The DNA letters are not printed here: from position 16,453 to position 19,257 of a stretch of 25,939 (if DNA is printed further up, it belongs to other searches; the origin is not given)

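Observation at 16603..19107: Orphan transhydroxylase-like molybdoenzyme with a rewired substrate pocket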

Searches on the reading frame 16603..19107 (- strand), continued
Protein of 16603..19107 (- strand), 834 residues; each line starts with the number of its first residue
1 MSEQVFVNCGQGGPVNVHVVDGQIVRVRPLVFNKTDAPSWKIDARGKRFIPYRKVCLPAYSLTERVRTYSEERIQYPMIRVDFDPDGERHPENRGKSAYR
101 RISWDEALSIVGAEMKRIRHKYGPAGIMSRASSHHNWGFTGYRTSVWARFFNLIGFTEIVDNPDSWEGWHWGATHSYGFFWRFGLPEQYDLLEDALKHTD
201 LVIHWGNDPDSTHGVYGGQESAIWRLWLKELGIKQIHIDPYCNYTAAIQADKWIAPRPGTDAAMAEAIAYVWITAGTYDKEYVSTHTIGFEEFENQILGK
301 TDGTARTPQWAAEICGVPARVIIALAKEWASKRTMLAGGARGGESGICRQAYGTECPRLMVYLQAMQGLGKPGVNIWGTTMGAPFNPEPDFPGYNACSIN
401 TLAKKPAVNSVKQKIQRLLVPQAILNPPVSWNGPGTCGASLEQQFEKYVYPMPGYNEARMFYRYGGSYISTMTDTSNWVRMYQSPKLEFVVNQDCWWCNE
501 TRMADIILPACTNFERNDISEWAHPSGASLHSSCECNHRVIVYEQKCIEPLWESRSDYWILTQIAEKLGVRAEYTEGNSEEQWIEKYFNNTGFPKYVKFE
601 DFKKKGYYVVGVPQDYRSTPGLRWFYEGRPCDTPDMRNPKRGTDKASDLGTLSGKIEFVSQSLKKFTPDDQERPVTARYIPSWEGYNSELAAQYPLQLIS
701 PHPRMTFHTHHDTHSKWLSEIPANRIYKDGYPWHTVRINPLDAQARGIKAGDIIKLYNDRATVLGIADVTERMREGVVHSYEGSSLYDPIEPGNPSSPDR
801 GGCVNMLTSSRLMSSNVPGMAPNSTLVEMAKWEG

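Call 9: find_related_loci(query=window:16603-19107:-, collection=genome_contigs, flank=10000)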
Query window:16603-19107:- (834 aa) in genome_contigs; peptide patterns used: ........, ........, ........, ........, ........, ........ (x = any residue, [..] = any of these).
599 stretches matched a pattern (row limit reached: there are more); 584 encode a relative of the query (tblastn E <= 1e-3); the best 80 are kept; 80 distinct loci.
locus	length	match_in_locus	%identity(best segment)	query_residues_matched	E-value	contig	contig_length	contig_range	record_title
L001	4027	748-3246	87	1-833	0e+0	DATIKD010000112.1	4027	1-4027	MAG TPA_asm: Dehalococcoidales bacterium isolate SMAG_U15709 k141_64639, whole genome shotgun sequence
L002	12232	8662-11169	70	1-833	0e+0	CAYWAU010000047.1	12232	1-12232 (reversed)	MAG TPA_asm: uncultured Dehalococcoidaceae bacterium isolate binchicken_co100_127 genome assembly, contig: NODE_8334_len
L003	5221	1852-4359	69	1-833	0e+0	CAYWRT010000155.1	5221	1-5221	MAG TPA_asm: uncultured Dehalococcoidaceae bacterium isolate SRP214966_co4_508 genome assembly, contig: NODE_23728_lengt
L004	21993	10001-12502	69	3-833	0e+0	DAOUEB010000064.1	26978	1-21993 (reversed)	MAG TPA_asm: Dehalococcoidales bacterium isolate N3_157 k131_2086449, whole genome shotgun sequence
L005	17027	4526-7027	68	1-834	0e+0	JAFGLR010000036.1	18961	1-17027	MAG: Dehalococcoidales bacterium isolate Zod_Metabat.409 k87_2021650, whole genome shotgun sequence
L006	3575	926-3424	69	3-832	0e+0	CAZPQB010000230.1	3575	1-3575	MAG TPA_asm: uncultured Dehalococcoidaceae bacterium isolate SRP214966_co4_72 genome assembly, contig: NODE_46063_length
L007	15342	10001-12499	68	1-833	0e+0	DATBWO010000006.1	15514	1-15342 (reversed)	MAG TPA_asm: Dehalococcoidia bacterium isolate SMAG_U7543 k141_2027285, whole genome shotgun sequence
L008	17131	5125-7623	68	1-833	0e+0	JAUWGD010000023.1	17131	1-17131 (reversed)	MAG: Dehalococcoidales bacterium isolate CSMAG_2233 CSMAG_2233_k141_1097336_length_17131_cov_11.3692, whole genome shotg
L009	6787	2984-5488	69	3-834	0e+0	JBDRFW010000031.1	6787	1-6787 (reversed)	MAG: Chloroflexota bacterium isolate MEGAHIT-group-1.392 k141_11541884, whole genome shotgun sequence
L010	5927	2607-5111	68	3-834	0e+0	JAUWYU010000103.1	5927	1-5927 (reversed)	MAG: Dehalococcoidia bacterium isolate CSMAG_2718 CSMAG_2718_k141_821253_length_5927_cov_10.0000, whole genome shotgun s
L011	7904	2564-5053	69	3-833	0e+0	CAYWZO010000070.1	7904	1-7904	MAG TPA_asm: uncultured Dehalococcoidaceae bacterium isolate binchicken_co34_471 genome assembly, contig: NODE_16340_len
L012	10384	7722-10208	69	3-832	0e+0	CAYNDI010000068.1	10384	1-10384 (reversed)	MAG TPA_asm: uncultured Dehalococcoidaceae bacterium isolate SRP185410_co2_273 genome assembly, contig: NODE_8365_length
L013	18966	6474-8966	68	3-834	0e+0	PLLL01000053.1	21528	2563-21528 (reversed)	MAG: Dehalococcoidia bacterium isolate fen_1078 73.20120800_E3X.37_contig_5610, whole genome shotgun sequence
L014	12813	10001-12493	69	3-834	0e+0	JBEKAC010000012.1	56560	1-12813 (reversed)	MAG: Dehalococcoidales bacterium isolate SPRUCE 103 SPRUCE_103_12, whole genome shotgun sequence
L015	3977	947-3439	68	3-834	0e+0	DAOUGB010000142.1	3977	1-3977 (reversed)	MAG TPA_asm: Dehalococcoidales bacterium isolate R24_90 k131_167052, whole genome shotgun sequence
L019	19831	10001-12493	67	3-834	0e+0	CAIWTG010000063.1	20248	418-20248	MAG: uncultured Chloroflexi bacterium isolate F14_bin-0218 genome assembly, contig: bin-0218:063/273, whole genome shotg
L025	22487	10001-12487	67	3-832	0e+0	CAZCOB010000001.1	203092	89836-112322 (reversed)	MAG TPA_asm: uncultured Dehalococcoidaceae bacterium isolate binchicken_co100_344 genome assembly, contig: NODE_30_lengt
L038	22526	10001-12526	64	1-834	0e+0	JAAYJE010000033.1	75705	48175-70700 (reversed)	MAG: Actinomycetota bacterium isolate AS10tlH2TH_230 60849_AS10, whole genome shotgun sequence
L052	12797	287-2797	61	1-834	0e+0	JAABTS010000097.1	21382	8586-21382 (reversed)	MAG: Desulfobacteraceae bacterium isolate S24.Bin080 Scaffold_92, whole genome shotgun sequence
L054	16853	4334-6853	60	1-833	0e+0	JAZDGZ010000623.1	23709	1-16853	MAG: Pseudomonadota bacterium isolate MEGAHIT-group-0.292 k141_566485, whole genome shotgun sequence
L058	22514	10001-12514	60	1-834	0e+0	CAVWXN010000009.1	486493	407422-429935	MAG: uncultured delta proteobacterium isolate MFD03804.bin.1.157 genome assembly, contig: contig_34392, whole genome sho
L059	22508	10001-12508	62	1-833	0e+0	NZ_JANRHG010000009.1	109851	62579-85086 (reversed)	Neomoorella sulfitireducens strain SLA38 9, whole genome shotgun sequence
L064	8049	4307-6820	60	1-834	0e+0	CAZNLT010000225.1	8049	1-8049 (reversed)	MAG TPA_asm: uncultured Desulfobacterales bacterium isolate binchicken_co8_349 genome assembly, contig: NODE_17585_lengt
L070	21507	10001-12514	60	1-834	0e+0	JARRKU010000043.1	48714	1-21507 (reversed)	MAG: Desulfobacteraceae bacterium isolate Spart_054_MAG scaffold_87, whole genome shotgun sequence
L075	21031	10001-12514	60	1-834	0e+0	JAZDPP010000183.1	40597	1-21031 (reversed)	MAG: Pseudomonadota bacterium isolate MEGAHIT-group-0.852 k141_7056878, whole genome shotgun sequence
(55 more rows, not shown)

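Call 32: find_encoding_contigs(protein=window:16603-19107:-, flank=10000, max_places=6)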
Protein window:16603-19107:- (834 aa): no gene with exactly this product is on record in the collection.

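Call 33: find_encoding_contigs(protein=P0001, flank=10000, max_places=4)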
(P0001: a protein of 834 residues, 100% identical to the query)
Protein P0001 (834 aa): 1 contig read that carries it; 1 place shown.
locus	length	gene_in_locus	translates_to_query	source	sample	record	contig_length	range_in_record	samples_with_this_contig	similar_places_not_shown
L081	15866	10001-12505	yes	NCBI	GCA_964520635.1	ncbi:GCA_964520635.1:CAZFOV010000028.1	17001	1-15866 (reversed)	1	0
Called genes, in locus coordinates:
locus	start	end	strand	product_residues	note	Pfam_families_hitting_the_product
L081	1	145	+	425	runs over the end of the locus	?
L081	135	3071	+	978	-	PF10544:T5orf172, PF13455:MUG113 (weak)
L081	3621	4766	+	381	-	PF02518:HATPase_c, PF14501:HATPase_c_5 (weak)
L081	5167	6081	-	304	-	PF00005:ABC_tran, PF13304:AAA_21 (weak)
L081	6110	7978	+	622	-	-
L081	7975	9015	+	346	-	PF12679:ABC2_membrane_2 (weak), PF12730:ABC2_membrane_4 (faint), PF12698:ABC2_membrane_3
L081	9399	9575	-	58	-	-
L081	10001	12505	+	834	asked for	PF21423:AhtL-like_1st, PF00384:Molybdopterin, PF01568:Molydop_binding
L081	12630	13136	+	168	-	PF13482:RNase_H_2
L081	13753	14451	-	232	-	-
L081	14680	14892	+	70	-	-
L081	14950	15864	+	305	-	?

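Call 34: find_encoding_contigs(protein=P0008, flank=10000, max_places=3)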
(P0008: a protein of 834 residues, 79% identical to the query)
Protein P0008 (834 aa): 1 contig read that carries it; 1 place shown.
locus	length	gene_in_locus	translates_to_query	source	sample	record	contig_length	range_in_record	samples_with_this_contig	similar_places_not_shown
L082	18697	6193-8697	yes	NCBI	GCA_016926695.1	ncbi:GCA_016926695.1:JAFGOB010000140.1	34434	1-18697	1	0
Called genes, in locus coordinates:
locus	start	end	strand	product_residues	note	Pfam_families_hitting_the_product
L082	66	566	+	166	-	-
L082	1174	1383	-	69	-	PF07927:HicA_toxin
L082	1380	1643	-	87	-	-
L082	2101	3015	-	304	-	PF13175:AAA_15 (weak), PF00005:ABC_tran, PF13304:AAA_21 (weak)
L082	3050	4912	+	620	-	PF12698:ABC2_membrane_3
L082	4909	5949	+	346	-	PF12698:ABC2_membrane_3, PF12730:ABC2_membrane_4 (weak)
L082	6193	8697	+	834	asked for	PF21423:AhtL-like_1st, PF00384:Molybdopterin, PF01568:Molydop_binding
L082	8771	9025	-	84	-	PF01713:Smr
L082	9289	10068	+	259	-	PF09339:HTH_IclR (weak), PF01614:IclR_C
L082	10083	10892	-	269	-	PF00753:Lactamase_B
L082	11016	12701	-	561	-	PF01266:DAO (faint), PF07992:Pyr_redox_2, PF13450:NAD_binding_8 (faint), PF13738:Pyr_redox_3 (weak), PF00070:Pyr_redox, PF02852:Pyr_redox_dim, PF00581:Rhodanese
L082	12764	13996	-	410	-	PF07690:MFS_1, PF13347:MFS_2 (weak), PF12832:MFS_1_like, PF07690:MFS_1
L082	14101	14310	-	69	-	PF03459:TOBE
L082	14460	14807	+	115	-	PF02311:AraC_binding, PF07883:Cupin_2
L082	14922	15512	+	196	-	PF02511:Thy1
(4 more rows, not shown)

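Call 35: find_encoding_contigs(protein=P0012, flank=10000, max_places=3)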
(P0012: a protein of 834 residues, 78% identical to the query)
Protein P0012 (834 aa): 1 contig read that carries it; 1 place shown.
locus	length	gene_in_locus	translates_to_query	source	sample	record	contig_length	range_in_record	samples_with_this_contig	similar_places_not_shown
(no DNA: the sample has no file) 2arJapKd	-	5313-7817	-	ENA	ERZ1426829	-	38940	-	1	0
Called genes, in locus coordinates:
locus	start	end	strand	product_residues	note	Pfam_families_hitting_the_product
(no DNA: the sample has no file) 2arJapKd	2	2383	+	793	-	?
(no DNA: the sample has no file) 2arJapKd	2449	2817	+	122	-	PF00072:Response_reg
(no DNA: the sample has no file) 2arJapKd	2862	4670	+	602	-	PF16927:HisKA_7TM, PF08448:PAS_4, PF13426:PAS_9 (weak), PF00512:HisKA, PF02518:HATPase_c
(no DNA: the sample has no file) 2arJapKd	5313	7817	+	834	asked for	PF21423:AhtL-like_1st, PF00384:Molybdopterin, PF01568:Molydop_binding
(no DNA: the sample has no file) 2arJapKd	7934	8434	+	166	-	PF13482:RNase_H_2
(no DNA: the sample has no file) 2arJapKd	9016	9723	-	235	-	PF17278:DUF5343 (weak)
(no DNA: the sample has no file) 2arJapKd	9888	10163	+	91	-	-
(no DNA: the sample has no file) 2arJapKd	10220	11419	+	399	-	PF14450:FtsA, PF02491:SHS2_FTSA, PF06723:MreB_Mbl, PF11104:PilM_2 (weak), PF06277:EutA (weak), PF14450:FtsA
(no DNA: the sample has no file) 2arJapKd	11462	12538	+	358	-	PF00091:Tubulin, PF12327:FtsZ_C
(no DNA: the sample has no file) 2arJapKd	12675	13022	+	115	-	-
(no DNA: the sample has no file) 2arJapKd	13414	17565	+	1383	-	PF00480:ROK (faint), PF01869:BcrAD_BadFG, PF22521:HypF_C_2 (faint), PF01869:BcrAD_BadFG, PF09989:DUF2229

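Call 52: predict_structure(alignment_id=A1)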
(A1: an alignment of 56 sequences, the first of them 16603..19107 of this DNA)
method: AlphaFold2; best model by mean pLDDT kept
length: 834 residues; sequences in the alignment: 56
mean_pLDDT: 80.4   pTM: 0.84
mean pLDDT of the five models: 80.4, 79.8, 76.5, 70.2, 58.9
residues with pLDDT >= 90: 308; 70-90: 322; 50-70: 142; < 50: 62
segments of 3 or more residues with pLDDT < 50: 163-170, 180-186, 342-353, 525-528, 702-723
pLDDT, mean of each block of 10 residues (from residue 1): 84 85 90 85 90 73 79 93 92 94 98 97 94 60 75 91 44 61 53 90 73 52 82 86 67 82 92 97 95 96 95 92 97 81 48 66 91 76 70 69 90 87 92 66 79 95 75 75 95 86 93 87 57 66 92 93 97 94 91 92 92 79 86 72 84 87 73 76 70 82 41 43 64 83 95 90 88 79 63 82 72 53 77 84
secondary structure, 60 per line:
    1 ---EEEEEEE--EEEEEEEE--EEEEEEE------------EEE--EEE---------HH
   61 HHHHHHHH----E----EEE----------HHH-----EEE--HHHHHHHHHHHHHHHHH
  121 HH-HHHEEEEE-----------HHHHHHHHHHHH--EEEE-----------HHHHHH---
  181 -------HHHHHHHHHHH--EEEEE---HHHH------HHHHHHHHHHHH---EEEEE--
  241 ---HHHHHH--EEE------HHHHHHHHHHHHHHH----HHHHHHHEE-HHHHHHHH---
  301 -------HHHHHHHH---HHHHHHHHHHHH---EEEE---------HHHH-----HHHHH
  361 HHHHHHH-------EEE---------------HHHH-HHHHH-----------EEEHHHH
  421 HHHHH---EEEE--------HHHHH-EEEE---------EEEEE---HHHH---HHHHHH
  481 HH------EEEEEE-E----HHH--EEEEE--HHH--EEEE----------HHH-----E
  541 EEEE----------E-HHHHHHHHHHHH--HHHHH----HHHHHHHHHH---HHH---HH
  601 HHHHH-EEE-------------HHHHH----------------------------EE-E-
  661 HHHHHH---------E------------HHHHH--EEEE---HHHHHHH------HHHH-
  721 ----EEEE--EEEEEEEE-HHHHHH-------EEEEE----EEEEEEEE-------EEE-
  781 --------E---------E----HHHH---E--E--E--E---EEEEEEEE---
elements in order (helices of 4 or more, strands of 3 or more residues): E4-10 E13-20 E23-29 E42-44 E47-49 H59-68 E78-80 E99-101 H104-122 E127-131 H143-154 E157-160 H172-177 H188-198 E201-205 H209-212 H219-230 E234-238 H244-249 E252-254 H261-275 H280-286 H290-297 H308-315 H319-330 E334-337 H347-350 H356-367 E375-377 H393-396 H398-402 E414-416 H417-425 E429-432 H441-445 E447-450 E460-464 H468-471 H475-482 E489-494 E506-510 E518-521 E540-544 H557-568 H571-575 H580-589 H599-605 E607-609 H623-627 H661-666 H689-693 E696-699 H703-709 H716-719 E725-728 E731-738 H740-745 E753-757 E762-769 E777-779 H804-807 E824-831

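Call 55: search_protein_families(library=pfam, proteins=[L059:9200-9982:+, L075:16311-17693:+, L070:5442-6218:-, L075:15495-16193:+, L052:3755-4087:+, L058:8894-9676:+, L054:12653-13720:+, L064:2745-4046:+, L007:6030-6989:+, L025:9133-9909:-], max_evalue=0.00001)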
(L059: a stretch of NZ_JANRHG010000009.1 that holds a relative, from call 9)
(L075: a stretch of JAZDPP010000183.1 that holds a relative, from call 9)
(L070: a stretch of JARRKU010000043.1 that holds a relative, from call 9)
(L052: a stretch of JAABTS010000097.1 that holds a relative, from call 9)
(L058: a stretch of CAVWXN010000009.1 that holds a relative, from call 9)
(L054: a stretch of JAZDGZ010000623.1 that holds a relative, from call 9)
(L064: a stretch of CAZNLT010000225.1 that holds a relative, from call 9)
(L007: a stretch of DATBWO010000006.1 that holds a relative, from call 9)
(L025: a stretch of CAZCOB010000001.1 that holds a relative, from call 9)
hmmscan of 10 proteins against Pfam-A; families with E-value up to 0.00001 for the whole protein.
L059:9200-9982:+ (260 aa): 7 families
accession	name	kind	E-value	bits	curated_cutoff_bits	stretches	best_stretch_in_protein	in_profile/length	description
PF13561.12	adh_short_C2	-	1.3e-65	221.8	27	1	22-257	3-236/236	Enoyl-(Acyl carrier protein) reductase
PF00106.31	adh_short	-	1.1e-54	185.4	26.6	1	14-207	1-192/195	short chain dehydrogenase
PF08659.16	KR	-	1.4e-16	61.4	22.6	1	17-176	4-161/180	KR domain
PF03807.23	F420_oxidored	-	3.8e-07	31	21.6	1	15-63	2-46/94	NADP oxidoreductase coenzyme F420-dependent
PF03435.24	Sacchrp_dh_NADP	-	3.7e-06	27.7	25.1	1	21-107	5-84/129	Saccharopine dehydrogenase NADP binding domain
PF02719.21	Polysacc_synt_2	-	5e-06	26.3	20.2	1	17-178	2-152/293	Polysaccharide biosynthesis protein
PF01370.27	Epimerase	-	9.5e-06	25.6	20.9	0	17-181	2-159/240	NAD dependent epimerase/dehydratase family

L075:16311-17693:+ (460 aa): 4 families
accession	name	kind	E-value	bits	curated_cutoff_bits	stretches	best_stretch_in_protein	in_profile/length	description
PF13607.11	Succ_CoA_lig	-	4.1e-43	146.9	27.4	1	152-290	1-138/138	Succinyl-CoA ligase like flavodoxin domain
PF13380.12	CoA_binding_2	-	6.3e-25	88.3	22.8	1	9-135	1-114/116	CoA binding domain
PF02629.25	CoA_binding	-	3.5e-13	50.6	22.3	1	7-98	2-95/97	CoA binding domain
PF19045.5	Ligase_CoA_2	-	2e-06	28.3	23.7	1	302-412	2-115/162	Ligase-CoA domain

L070:5442-6218:- (258 aa): 2 families
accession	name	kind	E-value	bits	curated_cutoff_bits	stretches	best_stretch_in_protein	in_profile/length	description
PF01614.24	IclR_C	-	9.1e-35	120.2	24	1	89-253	8-173/174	Bacterial transcriptional regulator IclR C-terminal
PF09339.16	HTH_IclR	-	8.1e-13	48.4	22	1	13-64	1-52/52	IclR helix-turn-helix domain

L075:15495-16193:+ (232 aa): 1 family
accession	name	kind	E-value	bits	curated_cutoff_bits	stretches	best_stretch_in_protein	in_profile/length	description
PF13549.11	ATP-grasp_5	-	5.8e-87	291.1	27.6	1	9-229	1-221/221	ATP-grasp domain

L052:3755-4087:+ (110 aa): 2 families
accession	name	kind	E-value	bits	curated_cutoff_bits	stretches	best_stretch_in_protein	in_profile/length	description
PF07883.17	Cupin_2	-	4.2e-10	39.6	27.2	1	41-106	5-69/70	Cupin domain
PF05899.18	Cupin_3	-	6.2e-07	29.5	23.5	1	42-95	14-66/74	EutQ-like cupin domain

L058:8894-9676:+ (260 aa): 1 family
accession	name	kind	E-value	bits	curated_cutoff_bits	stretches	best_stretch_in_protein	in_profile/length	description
PF04199.19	Cyclase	-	6.1e-29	101.5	23.1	1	6-150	1-135/142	Putative cyclase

L054:12653-13720:+ (355 aa): 1 family
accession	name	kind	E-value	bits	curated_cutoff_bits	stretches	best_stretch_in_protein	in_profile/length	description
PF03480.18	DctP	-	7.1e-45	154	23.4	1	42-328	2-281/286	Bacterial extracellular solute-binding protein, family 7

L064:2745-4046:+ (433 aa): 1 family
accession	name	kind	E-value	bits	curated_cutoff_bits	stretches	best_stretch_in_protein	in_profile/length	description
PF06808.19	DctM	-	4.7e-99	332.4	23.8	1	12-423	2-413/413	Tripartite ATP-independent periplasmic transporter, DctM component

L007:6030-6989:+ (319 aa): 3 families
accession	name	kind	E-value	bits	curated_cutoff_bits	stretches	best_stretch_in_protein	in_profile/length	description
PF02737.24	3HCDH_N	-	5.2e-50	170.3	22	1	9-185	1-177/180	3-hydroxyacyl-CoA dehydrogenase, NAD binding domain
PF00725.27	3HCDH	-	3.6e-12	47.1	22.1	1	191-291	1-97/97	3-hydroxyacyl-CoA dehydrogenase, C-terminal domain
PF03446.21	NAD_binding_2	-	3.7e-06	27.5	21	1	9-114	1-85/161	NAD binding domain of 6-phosphogluconate dehydrogenase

L025:9133-9909:- (258 aa): 1 family
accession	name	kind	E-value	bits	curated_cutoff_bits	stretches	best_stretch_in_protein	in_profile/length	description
PF03372.29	Exo_endo_phos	-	8e-38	130.8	24.5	1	7-248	1-225/225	Endonuclease/Exonuclease/phosphatase family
